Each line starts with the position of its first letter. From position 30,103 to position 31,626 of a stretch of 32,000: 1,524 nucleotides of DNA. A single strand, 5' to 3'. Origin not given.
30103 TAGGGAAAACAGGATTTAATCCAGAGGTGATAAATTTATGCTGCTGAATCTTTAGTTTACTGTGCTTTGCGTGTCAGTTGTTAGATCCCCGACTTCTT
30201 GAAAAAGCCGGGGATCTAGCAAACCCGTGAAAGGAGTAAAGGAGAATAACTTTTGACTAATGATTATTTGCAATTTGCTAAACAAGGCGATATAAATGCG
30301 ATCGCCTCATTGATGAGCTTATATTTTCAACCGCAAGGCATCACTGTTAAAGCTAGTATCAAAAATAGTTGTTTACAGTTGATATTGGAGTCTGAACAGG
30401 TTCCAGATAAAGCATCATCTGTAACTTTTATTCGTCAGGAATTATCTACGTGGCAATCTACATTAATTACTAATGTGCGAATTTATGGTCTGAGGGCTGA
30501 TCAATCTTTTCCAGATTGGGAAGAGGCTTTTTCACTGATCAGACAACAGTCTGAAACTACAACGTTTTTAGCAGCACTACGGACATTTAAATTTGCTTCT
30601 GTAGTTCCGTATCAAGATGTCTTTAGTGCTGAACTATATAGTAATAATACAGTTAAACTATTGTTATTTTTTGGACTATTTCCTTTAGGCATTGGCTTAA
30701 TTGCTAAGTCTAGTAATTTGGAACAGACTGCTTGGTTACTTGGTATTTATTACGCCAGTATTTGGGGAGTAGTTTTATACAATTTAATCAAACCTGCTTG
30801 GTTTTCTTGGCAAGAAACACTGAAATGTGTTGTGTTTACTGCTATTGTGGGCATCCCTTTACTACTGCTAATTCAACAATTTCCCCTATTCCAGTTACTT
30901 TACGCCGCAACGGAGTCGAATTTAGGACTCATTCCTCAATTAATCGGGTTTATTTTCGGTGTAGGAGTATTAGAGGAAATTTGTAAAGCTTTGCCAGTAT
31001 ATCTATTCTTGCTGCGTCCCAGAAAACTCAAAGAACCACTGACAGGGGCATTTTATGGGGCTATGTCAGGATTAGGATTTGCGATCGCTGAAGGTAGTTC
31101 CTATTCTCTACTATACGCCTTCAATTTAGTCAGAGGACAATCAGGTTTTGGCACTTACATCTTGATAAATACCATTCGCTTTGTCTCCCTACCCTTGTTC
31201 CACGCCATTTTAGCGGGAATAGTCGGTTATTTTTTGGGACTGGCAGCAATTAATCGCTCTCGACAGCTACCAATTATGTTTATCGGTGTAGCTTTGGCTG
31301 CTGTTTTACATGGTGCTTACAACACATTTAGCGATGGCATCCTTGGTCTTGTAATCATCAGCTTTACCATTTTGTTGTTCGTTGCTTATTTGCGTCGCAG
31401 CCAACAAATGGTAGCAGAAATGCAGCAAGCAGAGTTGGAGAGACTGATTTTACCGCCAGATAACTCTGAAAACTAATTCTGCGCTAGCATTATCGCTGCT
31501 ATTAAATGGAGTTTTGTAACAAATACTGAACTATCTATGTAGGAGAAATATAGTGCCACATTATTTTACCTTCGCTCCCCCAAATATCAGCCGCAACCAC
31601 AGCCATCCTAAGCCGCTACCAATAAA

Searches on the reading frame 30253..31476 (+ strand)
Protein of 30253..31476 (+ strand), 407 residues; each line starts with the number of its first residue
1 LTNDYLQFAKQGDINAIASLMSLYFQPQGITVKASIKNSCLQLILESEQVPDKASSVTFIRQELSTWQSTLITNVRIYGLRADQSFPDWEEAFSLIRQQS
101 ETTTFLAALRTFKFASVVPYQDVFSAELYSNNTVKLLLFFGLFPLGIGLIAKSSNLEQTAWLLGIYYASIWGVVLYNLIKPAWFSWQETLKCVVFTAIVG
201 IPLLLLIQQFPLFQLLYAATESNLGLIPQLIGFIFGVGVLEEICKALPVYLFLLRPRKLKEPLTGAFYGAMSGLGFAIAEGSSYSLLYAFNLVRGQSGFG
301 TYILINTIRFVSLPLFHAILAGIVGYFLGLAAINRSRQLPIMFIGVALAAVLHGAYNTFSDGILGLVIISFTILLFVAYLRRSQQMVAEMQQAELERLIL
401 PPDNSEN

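Call 97: search_protein_families(library=pfam, proteins=[window:30253-31476:+], max_evalue=0.0001)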
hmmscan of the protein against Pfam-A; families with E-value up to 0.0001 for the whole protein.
window:30253-31476:+ (407 aa): 1 family
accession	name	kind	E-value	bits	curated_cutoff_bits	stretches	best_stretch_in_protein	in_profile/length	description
PF13367.11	PrsW-protease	-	4.6e-30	105.1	23.5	1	186-377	3-190/196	PrsW family intramembrane metalloprotease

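Call 98: search_protein_families(library=padloc, proteins=[window:30253-31476:+], max_evalue=0.0001)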
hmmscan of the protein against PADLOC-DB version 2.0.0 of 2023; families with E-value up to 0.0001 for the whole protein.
window:30253-31476:+ (407 aa): 0 families
